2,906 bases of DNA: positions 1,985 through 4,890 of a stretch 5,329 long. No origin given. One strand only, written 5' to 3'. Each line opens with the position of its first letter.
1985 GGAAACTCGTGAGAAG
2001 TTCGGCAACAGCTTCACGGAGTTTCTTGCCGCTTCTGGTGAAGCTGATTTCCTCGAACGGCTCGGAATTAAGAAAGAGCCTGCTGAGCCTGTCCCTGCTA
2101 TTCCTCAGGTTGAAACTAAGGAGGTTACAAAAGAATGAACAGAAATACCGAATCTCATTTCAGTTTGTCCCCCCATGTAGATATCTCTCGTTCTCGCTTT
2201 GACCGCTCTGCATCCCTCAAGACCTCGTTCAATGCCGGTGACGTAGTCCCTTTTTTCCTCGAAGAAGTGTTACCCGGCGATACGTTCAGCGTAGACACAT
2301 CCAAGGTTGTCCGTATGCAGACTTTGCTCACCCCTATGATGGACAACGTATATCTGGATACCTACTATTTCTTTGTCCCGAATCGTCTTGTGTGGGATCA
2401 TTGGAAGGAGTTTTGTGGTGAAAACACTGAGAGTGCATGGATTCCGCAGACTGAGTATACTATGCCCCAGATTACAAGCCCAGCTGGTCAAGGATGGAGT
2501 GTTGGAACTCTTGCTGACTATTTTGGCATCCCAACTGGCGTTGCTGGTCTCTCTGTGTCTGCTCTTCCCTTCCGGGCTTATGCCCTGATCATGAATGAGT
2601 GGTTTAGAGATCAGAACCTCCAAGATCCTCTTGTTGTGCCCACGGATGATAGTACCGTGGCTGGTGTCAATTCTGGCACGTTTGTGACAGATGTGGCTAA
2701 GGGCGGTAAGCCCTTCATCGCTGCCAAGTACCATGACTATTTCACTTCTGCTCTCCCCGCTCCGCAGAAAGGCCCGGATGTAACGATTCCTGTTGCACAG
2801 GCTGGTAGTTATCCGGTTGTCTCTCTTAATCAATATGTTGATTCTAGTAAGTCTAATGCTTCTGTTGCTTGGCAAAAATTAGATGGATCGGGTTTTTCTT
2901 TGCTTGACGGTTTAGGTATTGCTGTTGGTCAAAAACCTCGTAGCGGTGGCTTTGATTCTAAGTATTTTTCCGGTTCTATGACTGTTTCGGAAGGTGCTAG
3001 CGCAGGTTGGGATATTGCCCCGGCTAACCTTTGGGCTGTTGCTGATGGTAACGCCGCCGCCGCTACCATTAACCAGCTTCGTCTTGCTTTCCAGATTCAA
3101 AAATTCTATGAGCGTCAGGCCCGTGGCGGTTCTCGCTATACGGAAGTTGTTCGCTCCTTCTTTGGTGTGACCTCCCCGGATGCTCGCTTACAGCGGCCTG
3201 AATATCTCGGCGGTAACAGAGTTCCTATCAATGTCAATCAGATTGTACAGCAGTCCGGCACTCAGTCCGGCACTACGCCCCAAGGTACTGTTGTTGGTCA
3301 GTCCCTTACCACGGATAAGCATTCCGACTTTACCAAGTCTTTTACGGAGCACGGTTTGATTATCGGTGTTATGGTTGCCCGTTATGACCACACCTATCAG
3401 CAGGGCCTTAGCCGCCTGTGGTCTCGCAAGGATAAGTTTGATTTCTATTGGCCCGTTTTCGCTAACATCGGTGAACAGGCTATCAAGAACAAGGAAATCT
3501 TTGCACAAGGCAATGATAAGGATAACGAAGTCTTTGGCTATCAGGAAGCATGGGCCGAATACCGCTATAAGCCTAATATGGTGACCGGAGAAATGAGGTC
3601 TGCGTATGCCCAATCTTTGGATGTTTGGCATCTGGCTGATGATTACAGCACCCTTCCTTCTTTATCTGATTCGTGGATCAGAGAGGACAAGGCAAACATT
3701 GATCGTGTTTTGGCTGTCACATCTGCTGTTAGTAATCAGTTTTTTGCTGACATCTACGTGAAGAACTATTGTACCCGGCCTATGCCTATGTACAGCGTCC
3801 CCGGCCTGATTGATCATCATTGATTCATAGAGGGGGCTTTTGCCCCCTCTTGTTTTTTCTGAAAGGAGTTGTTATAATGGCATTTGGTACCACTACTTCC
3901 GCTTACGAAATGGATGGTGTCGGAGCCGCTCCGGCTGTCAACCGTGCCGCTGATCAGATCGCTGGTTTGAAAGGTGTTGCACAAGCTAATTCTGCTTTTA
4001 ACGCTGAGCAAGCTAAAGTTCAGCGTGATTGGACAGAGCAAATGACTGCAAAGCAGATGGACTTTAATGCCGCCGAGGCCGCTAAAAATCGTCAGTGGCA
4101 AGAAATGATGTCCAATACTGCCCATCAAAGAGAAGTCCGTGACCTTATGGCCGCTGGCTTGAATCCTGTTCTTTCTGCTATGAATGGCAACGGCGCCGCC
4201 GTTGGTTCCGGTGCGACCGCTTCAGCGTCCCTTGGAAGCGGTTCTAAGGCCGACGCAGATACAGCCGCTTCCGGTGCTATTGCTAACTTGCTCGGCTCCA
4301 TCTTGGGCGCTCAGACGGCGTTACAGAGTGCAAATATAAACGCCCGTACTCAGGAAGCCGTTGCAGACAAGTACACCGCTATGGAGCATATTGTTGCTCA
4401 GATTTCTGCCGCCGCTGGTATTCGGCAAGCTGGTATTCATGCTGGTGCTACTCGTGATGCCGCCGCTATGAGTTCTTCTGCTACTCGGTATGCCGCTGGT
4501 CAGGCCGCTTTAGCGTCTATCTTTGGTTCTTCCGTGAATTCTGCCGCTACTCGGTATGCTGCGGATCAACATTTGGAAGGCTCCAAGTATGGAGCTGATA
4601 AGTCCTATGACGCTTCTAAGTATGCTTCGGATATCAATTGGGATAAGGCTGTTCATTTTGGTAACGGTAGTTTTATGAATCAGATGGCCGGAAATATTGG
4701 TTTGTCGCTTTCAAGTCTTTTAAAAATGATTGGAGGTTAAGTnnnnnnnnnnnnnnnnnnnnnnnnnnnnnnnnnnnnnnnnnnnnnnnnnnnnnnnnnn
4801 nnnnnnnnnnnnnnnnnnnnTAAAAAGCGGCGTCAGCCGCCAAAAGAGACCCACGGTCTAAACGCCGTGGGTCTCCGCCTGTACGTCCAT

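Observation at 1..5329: Complete circular gokushovirus-like Microviridae genome (~5,230 nt) with a non-canonical gene order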

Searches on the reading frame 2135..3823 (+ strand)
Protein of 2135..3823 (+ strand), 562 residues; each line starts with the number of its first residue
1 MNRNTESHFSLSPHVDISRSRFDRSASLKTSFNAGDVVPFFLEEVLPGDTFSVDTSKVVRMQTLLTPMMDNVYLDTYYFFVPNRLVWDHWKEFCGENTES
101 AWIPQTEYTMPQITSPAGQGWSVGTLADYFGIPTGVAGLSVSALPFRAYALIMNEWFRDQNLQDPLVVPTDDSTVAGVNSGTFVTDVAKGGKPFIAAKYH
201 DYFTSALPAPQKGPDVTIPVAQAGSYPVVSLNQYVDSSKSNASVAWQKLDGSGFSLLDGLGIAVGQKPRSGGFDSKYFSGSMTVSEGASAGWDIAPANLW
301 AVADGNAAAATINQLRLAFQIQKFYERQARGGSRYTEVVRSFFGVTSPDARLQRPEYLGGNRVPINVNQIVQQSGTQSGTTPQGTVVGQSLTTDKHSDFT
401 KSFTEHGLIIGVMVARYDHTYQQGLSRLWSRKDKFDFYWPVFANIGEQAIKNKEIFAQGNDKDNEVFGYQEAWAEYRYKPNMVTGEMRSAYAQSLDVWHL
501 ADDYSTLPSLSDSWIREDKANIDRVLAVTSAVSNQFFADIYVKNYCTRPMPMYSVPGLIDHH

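Call 4: search_protein_families(library=pfam, proteins=[window:2135-3823:+], max_evalue=0.1)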
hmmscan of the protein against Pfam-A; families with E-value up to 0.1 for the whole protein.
window:2135-3823:+ (562 aa): 1 family
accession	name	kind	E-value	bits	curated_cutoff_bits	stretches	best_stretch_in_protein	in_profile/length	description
PF02305.22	Phage_F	-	1e-168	562.7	25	1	15-558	6-501/501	Capsid protein (F protein)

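Call 5: search_protein_families(library=phrogs, proteins=[window:2135-3823:+], max_evalue=0.1)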
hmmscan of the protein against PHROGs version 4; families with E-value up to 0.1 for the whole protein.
window:2135-3823:+ (562 aa): 2 families
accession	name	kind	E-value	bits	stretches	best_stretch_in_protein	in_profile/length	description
phrog_514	-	head and packaging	9.2e-235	781.3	1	1-562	6-519/531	major head protein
phrog_34361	-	unknown function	0.089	13.6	0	462-509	51-97/151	-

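Call 36: find_related_loci(query=window:2135-3823:+, collection=genome_contigs, flank=6000)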
Query window:2135-3823:+ (562 aa) in genome_contigs; peptide patterns used: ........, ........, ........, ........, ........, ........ (x = any residue, [..] = any of these).
52 stretches matched a pattern; 15 encode a relative of the query (tblastn E <= 1e-3); 15 distinct loci.
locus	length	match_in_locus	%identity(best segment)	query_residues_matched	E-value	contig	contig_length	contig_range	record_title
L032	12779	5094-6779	58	1-562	0e+0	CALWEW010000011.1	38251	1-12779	MAG: uncultured Clostridia bacterium isolate BRZ_DV__bin98 genome assembly, contig: BRZ_DV__NODE_1109_length_38251_cov_6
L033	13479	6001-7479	63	71-562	0e+0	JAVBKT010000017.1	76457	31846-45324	MAG: Bacillota bacterium isolate EPI_MAG_00003 c_000002088538, whole genome shotgun sequence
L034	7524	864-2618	53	3-562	0e+0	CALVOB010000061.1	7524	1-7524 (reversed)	MAG: uncultured Clostridia bacterium isolate E14__bin321 genome assembly, contig: E14__k127_4610635, whole genome shotgu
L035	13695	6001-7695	52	1-562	0e+0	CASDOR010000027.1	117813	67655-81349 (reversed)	uncultured Christensenella sp. isolate SI.A89.metabat-bins.32 genome assembly, contig: SI.A89.metabat-bins.32.fa_k141_46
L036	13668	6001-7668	51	1-558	0e+0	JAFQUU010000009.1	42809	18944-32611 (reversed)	MAG: Clostridia bacterium isolate RGIG2170 Goat_Colon.Co__c526451, whole genome shotgun sequence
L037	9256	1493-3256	46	2-562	2e-161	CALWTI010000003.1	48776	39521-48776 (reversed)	MAG: uncultured Clostridia bacterium isolate BRZ_FE__bin27 genome assembly, contig: BRZ_FE__NODE_1286_length_48776_cov_6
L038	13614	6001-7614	43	3-561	1e-131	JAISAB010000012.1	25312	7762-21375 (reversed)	MAG: Rickettsiales bacterium isolate Gx481_bin12 k119_5131248, whole genome shotgun sequence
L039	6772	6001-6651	85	1-216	1e-122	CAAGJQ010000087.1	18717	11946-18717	MAG TPA_asm: uncultured Oscillibacter sp., isolate HGM13158, WGS project CAAGJQ010000000 data, contig: SRS476292_40_k119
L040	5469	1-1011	52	200-562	6e-113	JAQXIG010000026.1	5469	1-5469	MAG: bacterium isolate SUG1219 k141_3825932, whole genome shotgun sequence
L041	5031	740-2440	36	2-562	2e-102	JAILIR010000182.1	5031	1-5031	MAG: bacterium isolate RUI155 k141_13104140_flag=1_multi=18.0000_len=5031, whole genome shotgun sequence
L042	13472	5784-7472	38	1-562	1e-101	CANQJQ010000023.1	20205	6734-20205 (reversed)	MAG: Candidatus Gastranaerophilales bacterium isolate Lapin-032__bin109 genome assembly, contig: Lapin-032__NODE_4059_le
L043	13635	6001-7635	45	1-558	2e-141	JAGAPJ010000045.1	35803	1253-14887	MAG: Clostridia bacterium isolate RGIG8652 Water_deer_Cecum.Co__c374036, whole genome shotgun sequence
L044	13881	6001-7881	32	7-558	1e-76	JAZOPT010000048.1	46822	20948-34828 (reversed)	MAG: Candidatus Scatosoma sp. isolate T1900045571_YK20190265.MAGScoT_cleanbin_000020 SGB_7980_k141_410990, whole genome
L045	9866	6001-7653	32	17-556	6e-74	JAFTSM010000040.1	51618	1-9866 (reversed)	MAG: Candidatus Gastranaerophilales bacterium isolate RGIG4109 Roe_deer_Cecum.Co__c1119984, whole genome shotgun sequenc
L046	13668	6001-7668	33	19-558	4e-76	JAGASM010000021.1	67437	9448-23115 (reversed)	MAG: Clostridia bacterium isolate RGIG8733 Water_deer_Colon-4__c214985, whole genome shotgun sequence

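Call 41: search_protein_families(library=pfam, proteins=[L039:24-929:+, L039:1015-2619:-, L039:2742-3749:-, L039:3372-3905:+], max_evalue=0.001)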
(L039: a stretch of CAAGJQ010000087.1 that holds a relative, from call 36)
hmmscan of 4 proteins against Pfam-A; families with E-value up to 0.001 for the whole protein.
L039:24-929:+ (301 aa): 1 family
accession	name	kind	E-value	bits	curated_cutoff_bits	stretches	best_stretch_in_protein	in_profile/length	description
PF00704.34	Glyco_hydro_18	-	1.8e-17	64.4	29.6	1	28-243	103-315/317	Glycosyl hydrolases family 18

L039:1015-2619:- (534 aa): 8 families
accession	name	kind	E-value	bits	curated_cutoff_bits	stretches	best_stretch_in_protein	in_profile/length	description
PF00665.32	rve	-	2.7e-16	60.1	32.6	1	363-459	2-100/102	Integrase core domain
PF13276.12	HTH_21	-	5.1e-14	52.7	28.1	1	292-339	12-59/60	HTH-like domain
PF13333.12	rve_2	-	1.5e-12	47.9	22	1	468-522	1-53/56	Integrase core domain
PF01527.26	HTH_Tnp_1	-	1.3e-10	41.8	24.1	1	117-194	7-72/75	Transposase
PF13518.12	HTH_28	-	3.6e-09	37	25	1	125-162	4-41/52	Helix-turn-helix domain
PF13384.12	HTH_23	-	1.6e-08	34.6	24.6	1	119-160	3-44/50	Homeodomain-like domain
PF13683.12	rve_3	-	1.9e-07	31.2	26.5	1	454-517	6-67/67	Integrase core domain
PF13551.12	HTH_29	-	0.00075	20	28.1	0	126-173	4-54/64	Winged helix-turn helix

L039:2742-3749:- (335 aa): 2 families
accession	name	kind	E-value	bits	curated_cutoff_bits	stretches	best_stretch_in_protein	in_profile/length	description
PF00589.27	Phage_integrase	-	1.2e-41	142.8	27.1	1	148-314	2-170/172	Phage integrase family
PF02899.23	Phage_int_SAM_1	-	9e-08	32.7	22.3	1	14-123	3-81/83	Phage integrase, N-terminal SAM-like domain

L039:3372-3905:+ (177 aa): 0 families

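Call 80: search_protein_families(library=pfam, proteins=[L035:930-1871:-, L035:1922-3607:-, L035:3787-4458:+, L035:10297-11193:-, L035:11210-12487:-, L035:12586-13638:+], max_evalue=0.00001)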
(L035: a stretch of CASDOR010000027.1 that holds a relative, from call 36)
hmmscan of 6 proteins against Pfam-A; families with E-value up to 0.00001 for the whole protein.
L035:930-1871:- (313 aa): 2 families
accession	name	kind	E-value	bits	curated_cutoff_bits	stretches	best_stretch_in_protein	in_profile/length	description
PF00005.33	ABC_tran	-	3.3e-30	105.9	25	1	21-162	1-137/137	ABC transporter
PF13304.12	AAA_21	-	1.1e-13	52.4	27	1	112-197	220-303/304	AAA domain, putative AbiEii toxin, Type IV TA system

L035:1922-3607:- (561 aa): 1 family
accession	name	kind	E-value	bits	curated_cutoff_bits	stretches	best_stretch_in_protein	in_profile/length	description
PF03551.20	PadR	-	7.2e-19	68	27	1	19-91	2-74/75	Transcriptional regulator PadR-like family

L035:3787-4458:+ (223 aa): 1 family
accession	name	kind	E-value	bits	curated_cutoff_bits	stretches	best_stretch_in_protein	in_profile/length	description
PF01863.23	YgjP-like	-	1.2e-42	146.7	26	1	13-215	1-206/207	YgjP-like, metallopeptidase domain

L035:10297-11193:- (298 aa): 0 families

L035:11210-12487:- (425 aa): 2 families
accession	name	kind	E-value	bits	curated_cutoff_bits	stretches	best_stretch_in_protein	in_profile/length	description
PF00587.30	tRNA-synt_2b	-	1.6e-38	133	29.3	1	216-400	1-179/179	tRNA synthetase class II core domain (G, H, P, S and T)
PF02403.27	Seryl_tRNA_N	-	6.9e-23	81.4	28.2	1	1-107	1-108/108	Seryl-tRNA synthetase N-terminal domain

L035:12586-13638:+ (350 aa): 1 family
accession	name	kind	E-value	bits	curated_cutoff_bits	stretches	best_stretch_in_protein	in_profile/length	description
PF00589.27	Phage_integrase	-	1.2e-33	116.7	27.1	1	152-334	2-169/172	Phage integrase family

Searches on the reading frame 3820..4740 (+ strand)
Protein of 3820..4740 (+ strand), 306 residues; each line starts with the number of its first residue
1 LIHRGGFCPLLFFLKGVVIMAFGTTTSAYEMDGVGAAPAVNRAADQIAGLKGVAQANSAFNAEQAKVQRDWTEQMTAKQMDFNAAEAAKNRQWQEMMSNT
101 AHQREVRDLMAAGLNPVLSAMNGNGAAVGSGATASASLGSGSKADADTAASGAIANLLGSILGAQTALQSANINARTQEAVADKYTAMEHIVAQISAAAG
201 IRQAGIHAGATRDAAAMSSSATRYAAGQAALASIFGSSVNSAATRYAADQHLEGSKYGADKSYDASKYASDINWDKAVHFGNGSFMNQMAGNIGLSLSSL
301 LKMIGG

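Call 4: search_protein_families(library=pfam, proteins=[window:3820-4740:+], max_evalue=0.1)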
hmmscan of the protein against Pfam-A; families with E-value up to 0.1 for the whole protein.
window:3820-4740:+ (306 aa): 0 families

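Call 5: search_protein_families(library=phrogs, proteins=[window:3820-4740:+], max_evalue=0.1)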
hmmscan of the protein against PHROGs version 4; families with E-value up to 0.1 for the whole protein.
window:3820-4740:+ (306 aa): 16 families
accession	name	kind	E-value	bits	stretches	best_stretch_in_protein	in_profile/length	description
phrog_5158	-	unknown function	1.4e-103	347.9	1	31-275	19-265/322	-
phrog_21483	-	unknown function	3e-45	156.1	1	34-232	50-226/303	-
phrog_22637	-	tail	2.3e-20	74.4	1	62-214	7-158/264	pilot protein for DNA ejection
phrog_18604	-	tail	3.1e-18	67.1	1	78-137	100-158/284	minor tail protein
phrog_8742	-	tail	3.3e-17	63.9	1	80-194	126-236/287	pilot protein for DNA ejection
phrog_34374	-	tail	2.5e-16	60.8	1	53-155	143-248/310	pilot protein for DNA ejection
phrog_8693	-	tail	2.4e-15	58.2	1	79-261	24-221/258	pilot protein for DNA ejection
phrog_25360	-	unknown function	1.9e-14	54.8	1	81-265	53-239/316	-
phrog_27063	-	tail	4.5e-14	53.8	1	38-230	10-197/306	pilot protein for DNA ejection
phrog_35928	-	tail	4e-12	47.3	1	72-163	57-145/172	pilot protein for DNA ejection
phrog_11693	-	tail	1.6e-11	45.8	1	74-182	25-128/228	pilot protein for DNA ejection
phrog_20617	-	tail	5.4e-10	40.8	1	80-184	20-117/200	minor tail protein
phrog_16516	-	tail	6.1e-09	37.1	1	74-138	41-98/186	minor tail protein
phrog_8689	-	tail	4.6e-05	24.2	1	38-241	7-209/327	pilot protein for DNA ejection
phrog_23656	-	head and packaging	0.00059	20.5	1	93-135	3-43/175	virion structural protein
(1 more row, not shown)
